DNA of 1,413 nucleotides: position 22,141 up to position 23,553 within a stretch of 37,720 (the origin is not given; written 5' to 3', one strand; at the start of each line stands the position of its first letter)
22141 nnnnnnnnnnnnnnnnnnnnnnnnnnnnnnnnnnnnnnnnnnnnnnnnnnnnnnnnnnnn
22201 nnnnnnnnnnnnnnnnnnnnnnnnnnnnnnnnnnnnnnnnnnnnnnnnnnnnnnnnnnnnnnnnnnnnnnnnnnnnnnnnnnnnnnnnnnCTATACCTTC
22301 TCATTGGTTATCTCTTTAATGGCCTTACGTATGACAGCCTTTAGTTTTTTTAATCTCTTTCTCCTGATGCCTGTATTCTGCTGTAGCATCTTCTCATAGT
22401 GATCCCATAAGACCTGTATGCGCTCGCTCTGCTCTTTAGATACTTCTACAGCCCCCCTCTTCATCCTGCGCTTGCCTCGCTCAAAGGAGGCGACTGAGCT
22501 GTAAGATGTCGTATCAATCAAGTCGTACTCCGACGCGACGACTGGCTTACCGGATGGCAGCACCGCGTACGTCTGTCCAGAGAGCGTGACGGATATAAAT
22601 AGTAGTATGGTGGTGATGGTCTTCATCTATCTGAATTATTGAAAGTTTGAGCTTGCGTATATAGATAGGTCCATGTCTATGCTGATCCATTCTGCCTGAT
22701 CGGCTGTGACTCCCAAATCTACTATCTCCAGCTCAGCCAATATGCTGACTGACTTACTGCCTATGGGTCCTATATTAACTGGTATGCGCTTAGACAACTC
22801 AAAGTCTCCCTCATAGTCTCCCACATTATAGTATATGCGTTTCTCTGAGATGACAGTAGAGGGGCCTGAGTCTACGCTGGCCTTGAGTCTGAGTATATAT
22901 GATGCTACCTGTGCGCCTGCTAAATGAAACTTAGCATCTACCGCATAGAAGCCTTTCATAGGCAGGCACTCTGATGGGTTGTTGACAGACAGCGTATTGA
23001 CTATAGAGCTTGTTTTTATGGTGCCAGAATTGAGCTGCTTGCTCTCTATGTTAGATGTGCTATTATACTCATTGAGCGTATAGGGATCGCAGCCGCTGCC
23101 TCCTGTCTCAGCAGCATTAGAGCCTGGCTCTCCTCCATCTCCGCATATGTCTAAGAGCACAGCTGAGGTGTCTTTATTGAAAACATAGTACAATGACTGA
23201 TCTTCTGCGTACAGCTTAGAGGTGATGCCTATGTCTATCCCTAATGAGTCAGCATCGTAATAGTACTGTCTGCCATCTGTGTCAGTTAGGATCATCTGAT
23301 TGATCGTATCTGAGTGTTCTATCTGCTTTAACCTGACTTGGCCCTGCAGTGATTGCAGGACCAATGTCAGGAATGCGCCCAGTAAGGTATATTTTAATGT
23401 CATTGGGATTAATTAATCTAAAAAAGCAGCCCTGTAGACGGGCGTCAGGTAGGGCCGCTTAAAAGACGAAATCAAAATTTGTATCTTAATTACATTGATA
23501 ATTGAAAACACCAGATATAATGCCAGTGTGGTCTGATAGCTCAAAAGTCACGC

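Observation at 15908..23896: Cassette of exported proteins in the late operon between the lysis genes and HNH/terminase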

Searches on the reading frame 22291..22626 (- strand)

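Call 4: search_protein_families(library=pfam, proteins=[window:22291-22626:-], max_evalue=0.1)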
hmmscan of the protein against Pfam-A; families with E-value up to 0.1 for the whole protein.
window:22291-22626:- (111 aa): 2 families
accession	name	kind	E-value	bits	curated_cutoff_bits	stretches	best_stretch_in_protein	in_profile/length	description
PF09812.14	MRP-L28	-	0.00091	19.9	28.4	1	52-107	54-109/157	Mitochondrial ribosomal protein L28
PF17290.8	Arena_ncap_C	-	0.049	13.4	27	1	51-95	113-158/181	Arenavirus nucleocapsid C-terminal domain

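Call 5: search_protein_families(library=phrogs, proteins=[window:22291-22626:-], max_evalue=0.01)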
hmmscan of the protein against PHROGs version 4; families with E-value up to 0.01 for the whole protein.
window:22291-22626:- (111 aa): 0 families

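Call 62: search_protein_families(library=ncbifam, proteins=[window:22291-22626:-], max_evalue=0.1)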
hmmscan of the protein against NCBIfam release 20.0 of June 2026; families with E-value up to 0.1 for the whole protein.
window:22291-22626:- (111 aa): 2 families
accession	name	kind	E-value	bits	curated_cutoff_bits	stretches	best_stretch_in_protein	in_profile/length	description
NF038143.1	HYxxLL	subfamily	0.018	15.1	50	1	58-84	101-127/197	NF038143 family protein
NF033885.1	conj_TraP_IncI1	equivalog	0.039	13.7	135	1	7-108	17-118/217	conjugal transfer protein TraP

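Call 80: search_protein_families(library=padloc, proteins=[window:22291-22626:-], max_evalue=0.01)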
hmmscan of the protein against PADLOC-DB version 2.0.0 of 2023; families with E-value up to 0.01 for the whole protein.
window:22291-22626:- (111 aa): 0 families

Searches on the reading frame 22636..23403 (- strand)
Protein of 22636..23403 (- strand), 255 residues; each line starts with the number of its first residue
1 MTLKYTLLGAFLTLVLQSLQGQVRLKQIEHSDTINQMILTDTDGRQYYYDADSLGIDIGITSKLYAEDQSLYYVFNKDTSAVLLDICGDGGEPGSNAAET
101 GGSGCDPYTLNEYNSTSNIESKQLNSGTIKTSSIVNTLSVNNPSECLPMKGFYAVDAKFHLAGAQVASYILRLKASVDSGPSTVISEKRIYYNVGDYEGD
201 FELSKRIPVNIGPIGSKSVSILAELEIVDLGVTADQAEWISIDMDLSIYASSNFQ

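Call 4: search_protein_families(library=pfam, proteins=[window:22636-23403:-], max_evalue=0.1)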
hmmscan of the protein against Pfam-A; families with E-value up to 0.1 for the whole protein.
window:22636-23403:- (255 aa): 0 families

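Call 5: search_protein_families(library=phrogs, proteins=[window:22636-23403:-], max_evalue=0.01)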
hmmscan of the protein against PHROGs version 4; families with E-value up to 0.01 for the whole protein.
window:22636-23403:- (255 aa): 0 families

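Call 16: find_homologous_proteins(query=window:22636-23403:-, max_evalue=0.001)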
Query window:22636-23403:- (255 aa): 2 proteins with E <= 0.001 among 645 candidates.
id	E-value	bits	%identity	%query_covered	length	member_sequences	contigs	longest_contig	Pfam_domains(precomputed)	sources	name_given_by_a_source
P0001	4.9e-162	555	100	100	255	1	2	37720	-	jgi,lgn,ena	-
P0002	2.0e-130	451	82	100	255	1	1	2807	-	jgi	-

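Call 37: find_encoding_contigs(protein=P0002, flank=5000, max_places=3)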
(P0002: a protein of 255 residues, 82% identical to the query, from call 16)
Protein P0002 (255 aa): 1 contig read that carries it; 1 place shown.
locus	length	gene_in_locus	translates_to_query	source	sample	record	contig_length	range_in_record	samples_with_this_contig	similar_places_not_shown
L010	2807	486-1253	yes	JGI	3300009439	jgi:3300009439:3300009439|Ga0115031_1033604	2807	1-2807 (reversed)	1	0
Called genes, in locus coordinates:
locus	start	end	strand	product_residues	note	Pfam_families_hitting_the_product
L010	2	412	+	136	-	?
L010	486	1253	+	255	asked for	-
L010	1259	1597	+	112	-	-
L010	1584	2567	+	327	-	-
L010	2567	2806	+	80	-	?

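Call 62: search_protein_families(library=ncbifam, proteins=[window:22636-23403:-], max_evalue=0.1)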
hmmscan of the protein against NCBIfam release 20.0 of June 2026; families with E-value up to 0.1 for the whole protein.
window:22636-23403:- (255 aa): 0 families

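Call 67: find_related_loci(query=A2, collection=viral_contigs, flank=10000)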
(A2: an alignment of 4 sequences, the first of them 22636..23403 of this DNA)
Query A2 (255 aa) in viral_contigs; peptide patterns used: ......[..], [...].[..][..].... (x = any residue, [..] = any of these).
85 stretches matched a pattern, but none encodes a relative of the query by tblastn (E <= 1e-3).

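Call 68: find_homologous_proteins(query=A2, max_evalue=0.01)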
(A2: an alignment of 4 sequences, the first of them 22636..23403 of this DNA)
Query A2 (4 sequences) (255 aa, profile of the alignment): 4 proteins with E <= 0.01 among 8000 candidates.
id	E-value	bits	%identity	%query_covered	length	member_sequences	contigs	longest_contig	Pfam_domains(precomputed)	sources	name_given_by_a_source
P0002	1.4e-141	488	82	100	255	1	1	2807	-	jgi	-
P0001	4.1e-140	483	100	100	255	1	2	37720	-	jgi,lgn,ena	-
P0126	7.7e-130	450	50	93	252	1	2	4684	-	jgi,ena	-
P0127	8.6e-111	387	49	95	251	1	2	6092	-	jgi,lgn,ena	-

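Call 69: find_encoding_contigs(protein=P0127, flank=10000, max_places=3)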
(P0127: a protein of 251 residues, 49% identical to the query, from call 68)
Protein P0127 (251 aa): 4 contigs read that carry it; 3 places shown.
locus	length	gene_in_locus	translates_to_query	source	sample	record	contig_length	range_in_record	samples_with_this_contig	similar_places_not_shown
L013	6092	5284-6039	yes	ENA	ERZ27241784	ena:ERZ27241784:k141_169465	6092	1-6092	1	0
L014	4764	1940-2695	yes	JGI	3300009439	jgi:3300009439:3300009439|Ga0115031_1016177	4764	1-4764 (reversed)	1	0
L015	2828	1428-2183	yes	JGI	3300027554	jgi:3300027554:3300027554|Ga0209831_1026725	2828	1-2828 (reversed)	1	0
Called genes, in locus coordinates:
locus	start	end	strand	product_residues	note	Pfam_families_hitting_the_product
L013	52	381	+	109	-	-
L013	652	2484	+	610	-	-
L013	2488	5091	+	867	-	-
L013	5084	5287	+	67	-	-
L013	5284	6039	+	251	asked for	-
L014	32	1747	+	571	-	-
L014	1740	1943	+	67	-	-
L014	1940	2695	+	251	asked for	-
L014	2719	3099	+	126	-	-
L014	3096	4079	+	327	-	-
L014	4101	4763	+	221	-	?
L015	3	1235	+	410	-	?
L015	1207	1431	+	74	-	-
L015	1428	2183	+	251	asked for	-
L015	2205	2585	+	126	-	-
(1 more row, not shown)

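Call 70: find_encoding_contigs(protein=P0126, flank=10000, max_places=3)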
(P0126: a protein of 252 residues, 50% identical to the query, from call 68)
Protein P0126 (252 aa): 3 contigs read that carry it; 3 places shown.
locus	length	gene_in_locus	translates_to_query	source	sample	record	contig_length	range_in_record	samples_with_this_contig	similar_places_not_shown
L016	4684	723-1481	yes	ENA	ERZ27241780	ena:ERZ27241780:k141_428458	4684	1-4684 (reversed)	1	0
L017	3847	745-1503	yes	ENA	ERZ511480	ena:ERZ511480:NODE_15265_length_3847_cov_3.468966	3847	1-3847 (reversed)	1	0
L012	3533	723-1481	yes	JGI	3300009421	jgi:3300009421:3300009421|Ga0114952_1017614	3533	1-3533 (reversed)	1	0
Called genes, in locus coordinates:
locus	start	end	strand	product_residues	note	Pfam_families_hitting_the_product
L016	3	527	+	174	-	?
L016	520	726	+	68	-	-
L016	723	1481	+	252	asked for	-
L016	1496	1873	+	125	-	-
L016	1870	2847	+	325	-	-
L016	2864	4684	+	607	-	?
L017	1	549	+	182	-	?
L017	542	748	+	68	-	-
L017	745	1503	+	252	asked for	-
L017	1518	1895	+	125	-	-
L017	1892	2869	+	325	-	-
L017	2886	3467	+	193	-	-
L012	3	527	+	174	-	?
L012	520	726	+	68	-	-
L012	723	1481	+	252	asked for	-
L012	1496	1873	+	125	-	-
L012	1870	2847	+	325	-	-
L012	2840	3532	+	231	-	?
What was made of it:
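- Closest known: Siphophage receptor-binding proteins and tail-fibre tips. Same: A gene position after the tail tip in relatives (calls 69, 70).
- In two lineages the block follows tail genes (calls 69, 70).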

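Call 80: search_protein_families(library=padloc, proteins=[window:22636-23403:-], max_evalue=0.01)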
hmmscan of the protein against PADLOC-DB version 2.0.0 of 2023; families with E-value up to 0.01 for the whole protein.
window:22636-23403:- (255 aa): 0 families

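Call 81: predict_structure(alignment_id=A4)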
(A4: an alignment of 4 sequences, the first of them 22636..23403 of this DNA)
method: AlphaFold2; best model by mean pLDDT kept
length: 255 residues; sequences in the alignment: 4
mean_pLDDT: 57.8   pTM: 0.49
mean pLDDT of the five models: 57.8, 57.4, 54.1, 53.1, 52.3
residues with pLDDT >= 90: 3; 70-90: 72; 50-70: 96; < 50: 84
segments of 3 or more residues with pLDDT < 50: 16-28, 51-114, 253-255
pLDDT, mean of each block of 10 residues (from residue 1): 62 50 43 53 54 41 38 36 32 28 34 51 69 71 54 70 71 86 86 67 75 72 82 64 60 47
secondary structure, 60 per line:
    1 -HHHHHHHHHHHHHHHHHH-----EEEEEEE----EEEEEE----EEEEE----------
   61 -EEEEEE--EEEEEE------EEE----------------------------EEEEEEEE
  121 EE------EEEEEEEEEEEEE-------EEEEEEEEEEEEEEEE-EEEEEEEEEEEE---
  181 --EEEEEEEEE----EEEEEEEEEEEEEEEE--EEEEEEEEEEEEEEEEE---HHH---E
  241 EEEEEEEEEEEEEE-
elements in order: H2-19 E25-31 E36-41 E46-50 E62-67 E70-75 E82-84 E113-122 E129-141 E149-164 E166-177 E183-191 E196-211 E214-230 E240-254
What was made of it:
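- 22636..23403 (-): 255-aa exported protein (...LQG|Q). It has a conserved N-terminal domain, a G/S-rich linker and a C-terminal all-beta jelly-roll head, with 3 invariant Cys. It is the best-conserved member, 48-50% identical across lineages. AF2 model with C-terminal domain pLDDT about 54-86 (call 81).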

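Call 83: fold_search(model_id=the predicted structure, library=pdb)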
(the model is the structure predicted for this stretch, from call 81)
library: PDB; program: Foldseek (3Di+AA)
matches with E <= 10: 1606; with E <= 0.001: 32
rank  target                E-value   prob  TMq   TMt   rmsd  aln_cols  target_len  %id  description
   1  8xck_F                4.7e-05  1.00  0.33  0.29  36.2       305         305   10  Closed state of central tail fiber of bacteriophage lambda (released 2024-05-01)
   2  6s44                  5.2e-05  1.00  0.27  0.41   8.5       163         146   10  Faba bean necrotic stunt virus (FBNSV) (released 2020-07-15)
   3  4jdo_A                6.1e-05  1.00  0.28  0.32  16.2       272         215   10  Secreted chlamydial protein pgp3, coiled-coil deletion (released 2013-06-05)
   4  8xcj_F                6.1e-05  0.99  0.28  0.19  34.4       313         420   12  Open State of central tail fiber of bacteriophage lambda upon binding to LamB (gpJ713-LamB complex) (released 2024-05-01)
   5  4jdo_B                6.8e-05  0.99  0.23  0.27  16.6       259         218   10  Secreted chlamydial protein pgp3, coiled-coil deletion (released 2013-06-05)
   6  4jdo_D                7.5e-05  1.00  0.27  0.31  16.7       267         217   10  Secreted chlamydial protein pgp3, coiled-coil deletion (released 2013-06-05)
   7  4jdo_H                9.3e-05  1.00  0.25  0.29  16.6       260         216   10  Secreted chlamydial protein pgp3, coiled-coil deletion (released 2013-06-05)
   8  4jdm_A                9.8e-05  0.99  0.28  0.27  33.7       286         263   12  Secreted Chlamydial Protein PGP3, full-length (released 2013-06-05)
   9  6gjt_D                1.8e-04  1.00  0.29  0.39  32.7       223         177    9  Chlamydia protein Pgp3 studied at high resolution in a new crystal form (released 2018-07-25)
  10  4jdm_B                2.0e-04  0.91  0.22  0.21  34.3       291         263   11  Secreted Chlamydial Protein PGP3, full-length (released 2013-06-05)
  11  4jdn_A                2.1e-04  1.00  0.24  0.38  14.2       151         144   10  Secreted Chlamydial Protein PGP3, C-terminal Domain (released 2013-06-05)
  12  7vrp_C                2.3e-04  0.84  0.20  0.14  22.5       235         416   11  Structure of infectious bursal disease virus Gx strain (released 2022-03-30)
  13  6gjt_F                2.7e-04  0.99  0.26  0.35  31.9       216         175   10  Chlamydia protein Pgp3 studied at high resolution in a new crystal form (released 2018-07-25)
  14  6gjt_E                2.8e-04  1.00  0.30  0.39  33.2       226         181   10  Chlamydia protein Pgp3 studied at high resolution in a new crystal form (released 2018-07-25)
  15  4jdo_C                3.1e-04  0.99  0.25  0.29  16.8       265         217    9  Secreted chlamydial protein pgp3, coiled-coil deletion (released 2013-06-05)
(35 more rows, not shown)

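Call 92: fold_search(model_id=the predicted structure, library=viral)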
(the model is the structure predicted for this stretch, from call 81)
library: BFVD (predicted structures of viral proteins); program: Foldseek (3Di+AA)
matches with E <= 10: 1724; with E <= 0.001: 367
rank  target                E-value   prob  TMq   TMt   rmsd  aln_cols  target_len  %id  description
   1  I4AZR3                5.0e-08  1.00  0.38  0.37  17.9       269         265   12  (no name in the UniProt tables at hand)
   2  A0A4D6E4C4            3.2e-07  1.00  0.34  0.32  24.4       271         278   10  (no name in the UniProt tables at hand)
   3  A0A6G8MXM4            9.2e-07  1.00  0.34  0.19  18.1       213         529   13  Collagen-like triple helix repeat-containing protein [Cedratvirus kamchatka]
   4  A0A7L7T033            1.1e-06  1.00  0.31  0.34   5.8       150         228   11  (no name in the UniProt tables at hand)
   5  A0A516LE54            1.1e-06  1.00  0.32  0.36  12.5       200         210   12  (no name in the UniProt tables at hand)
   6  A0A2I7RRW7            1.2e-06  1.00  0.39  0.20  20.3       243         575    9  Tip attachment protein J central straight fiber domain-containing protein [Vibrio phage 1.224.A._10N.261.48.B1]
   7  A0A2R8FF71            1.3e-06  1.00  0.34  0.23   8.8       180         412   12  Collagen-like protein (Fragment) [Brazilian cedratvirus IHUMI]
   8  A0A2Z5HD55            1.5e-06  1.00  0.32  0.38   8.1       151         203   14  (no name in the UniProt tables at hand)
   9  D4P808                1.8e-06  1.00  0.34  0.40  12.5       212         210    8  Gp33 [Rhodococcus phage ReqiPine5]
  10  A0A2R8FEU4            2.9e-06  1.00  0.32  0.25  18.9       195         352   13  GXT repeat-containing collagen-like protein [Brazilian cedratvirus IHUMI]
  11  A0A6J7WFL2            3.3e-06  1.00  0.35  0.13  25.9       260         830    9  Tip attachment protein J [uncultured Caudovirales phage]
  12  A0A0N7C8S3            3.8e-06  1.00  0.34  0.49   6.8       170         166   10  (no name in the UniProt tables at hand)
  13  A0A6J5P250            3.8e-06  1.00  0.32  0.17   8.0       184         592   14  Uncharacterized protein [uncultured Caudovirales phage]
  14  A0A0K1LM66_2          3.8e-06  1.00  0.28  0.12  18.0       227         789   10  Tail fiber protein [Caulobacter phage Seuss]
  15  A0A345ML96            3.8e-06  0.99  0.21  0.15  67.4       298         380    9  (no name in the UniProt tables at hand)
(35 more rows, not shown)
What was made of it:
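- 22636..23403 (-): Foldseek matches to lambda gpJ C-terminus, Chlamydia Pgp3, cyanophage short tail fibre and CD40L (call 83), and to tail-fibre tips in BFVD (call 92).
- On Siphophage tail-fibre / receptor-binding module: The head fold of the 255-aa protein comes from a model with pLDDT about 54-86 in that domain and generic matches (calls 81, 83, 92).
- Closest known: Siphophage receptor-binding proteins and tail-fibre tips. Same: A jelly-roll, TNF-like C-terminal head (calls 83, 92).
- The 255-aa protein looks like a receptor-binding protein: an N-terminal domain, a linker and a jelly-roll head (calls 81, 83, 92). The composition is typical of fibre modules: stalk, jelly-roll head protein, small accessory proteins (calls 81, 83, 92).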
